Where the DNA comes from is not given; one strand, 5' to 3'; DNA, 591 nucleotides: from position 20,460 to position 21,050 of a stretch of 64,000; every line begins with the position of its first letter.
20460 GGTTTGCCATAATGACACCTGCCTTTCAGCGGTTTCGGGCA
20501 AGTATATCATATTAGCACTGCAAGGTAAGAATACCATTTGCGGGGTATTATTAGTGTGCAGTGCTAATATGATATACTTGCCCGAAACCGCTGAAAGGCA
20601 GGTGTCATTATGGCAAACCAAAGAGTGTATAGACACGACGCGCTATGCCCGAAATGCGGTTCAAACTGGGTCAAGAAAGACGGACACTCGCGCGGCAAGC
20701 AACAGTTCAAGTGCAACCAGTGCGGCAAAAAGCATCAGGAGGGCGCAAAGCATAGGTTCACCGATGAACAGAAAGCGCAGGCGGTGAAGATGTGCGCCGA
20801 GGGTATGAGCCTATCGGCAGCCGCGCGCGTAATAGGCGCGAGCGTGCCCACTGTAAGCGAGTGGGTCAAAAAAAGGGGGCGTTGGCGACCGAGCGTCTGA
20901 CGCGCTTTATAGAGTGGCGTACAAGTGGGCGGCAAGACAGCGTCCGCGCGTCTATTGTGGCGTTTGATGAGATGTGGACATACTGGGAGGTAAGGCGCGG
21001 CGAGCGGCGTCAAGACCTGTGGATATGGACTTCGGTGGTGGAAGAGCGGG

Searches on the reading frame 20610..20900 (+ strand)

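Call 28: search_protein_families(library=ncbifam, proteins=[window:20610-20900:+], max_evalue=0.01)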
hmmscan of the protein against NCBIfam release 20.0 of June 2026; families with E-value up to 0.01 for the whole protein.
window:20610-20900:+ (96 aa): 13 families
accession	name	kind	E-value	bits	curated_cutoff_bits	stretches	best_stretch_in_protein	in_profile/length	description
NF033558.1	transpos_IS1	equivalog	4.8e-18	65.8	100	1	13-91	1-81/199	IS1 family transposase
NF048018.1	IS256_N_4Cys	domain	3.5e-08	33.9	27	1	13-40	2-29/31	transposase-like zinc-binding domain-containing protein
NF050000.1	IS1_IS1595_Zn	domain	7.7e-08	32.8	28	1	13-41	1-30/34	IS1/IS1595 family N-terminal zinc-binding domain-containing protein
NF048019.1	IS256_Zn_var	equivalog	2.9e-05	23.5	150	1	15-49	2-36/304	IS256 family transposase, variant Zn-binding type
NF033550.5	transpos_ISL3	equivalog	6.8e-05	22.1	180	1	30-91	47-113/370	ISL3 family transposase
TIGR01384.1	TFS_arch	equivalog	0.00013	22.6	64.75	1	12-58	2-42/101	transcription factor S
NF033545.0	transpos_IS630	equivalog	0.0022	17.5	100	1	55-88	2-35/299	IS630 family transposase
NF011481.0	PRK14890.1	equivalog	0.0034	17.4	61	1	12-39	29-57/61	putative Zn-ribbon RNA-binding protein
NF047912.1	ECs_2282_CxxC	subfamily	0.004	17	37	1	12-46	4-41/60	ECs_2282 family putative zinc-binding protein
NF047595.1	IS66_ISRel24_TnpA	equivalog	0.0063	17.1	74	1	47-89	2-45/113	IS66-like element accessory protein TnpA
NF033516.0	transpos_IS3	equivalog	0.0071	15.6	160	1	53-88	1-37/369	IS3 family transposase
TIGR00280.1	eL43_euk_arch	equivalog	0.0085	16.4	95.8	0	10-56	36-78/92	50S ribosomal protein L37Ae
NF033544.1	transpos_IS1249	exception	0.0096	15.1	300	1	12-57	3-49/382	IS1249 family transposase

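Call 29: search_protein_families(library=pfam, proteins=[window:20610-20900:+], max_evalue=1)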
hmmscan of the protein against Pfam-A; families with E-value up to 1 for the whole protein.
window:20610-20900:+ (96 aa): 45 families (the best 25 are shown)
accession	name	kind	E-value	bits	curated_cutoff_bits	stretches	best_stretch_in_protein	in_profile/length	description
PF13384.12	HTH_23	-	5.6e-08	32.8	24.6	1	52-88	4-40/50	Homeodomain-like domain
PF13518.12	HTH_28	-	4.3e-07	30.3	25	1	54-90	1-37/52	Helix-turn-helix domain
PF01527.26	HTH_Tnp_1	-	8.7e-06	26.3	24.1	1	47-88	4-46/75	Transposase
PF13551.12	HTH_29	-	1.2e-05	25.7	28.1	1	55-87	1-34/64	Winged helix-turn helix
PF13542.12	HTH_Tnp_ISL3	-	7.5e-05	22.6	27.4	1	47-88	9-49/51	Helix-turn-helix domain of transposase family ISL3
PF19134.6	DUF5817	-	8e-05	23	31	1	13-60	6-50/57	Domain of unknown function (DUF5817)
PF13248.11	Zn_ribbon_3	-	0.0015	18.4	27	1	33-47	3-17/26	zinc-ribbon domain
PF25206.1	DUF7836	-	0.0027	17.9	26.7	1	12-42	9-40/59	Domain of unknown function (DUF7836)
PF14354.12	Lar_restr_allev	-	0.0032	18.1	28.6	1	13-61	6-49/58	Restriction alleviation protein Lar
PF23451.1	Zn_ribbon_PaaD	-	0.0053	16.8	27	1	9-39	13-46/53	PaaD zinc beta ribbon domain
PF13240.11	Zn_Ribbon_1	-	0.0078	16.4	25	1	34-47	1-14/23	zinc-ribbon domain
PF09723.15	Zn_ribbon_8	-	0.011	16.1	34.4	1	11-22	28-38/41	Zinc ribbon domain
PF07282.18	Cas12f1-like_TNB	-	0.012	16.2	26.3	1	13-43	31-51/60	Cas12f1-like, TNB domain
PF05225.22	HTH_psq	-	0.015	15.4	20.4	1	56-88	6-38/45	helix-turn-helix, Psq domain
PF04218.19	CENP-B_N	-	0.015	15.3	21.2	1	51-89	8-46/53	CENP-B N-terminal DNA-binding domain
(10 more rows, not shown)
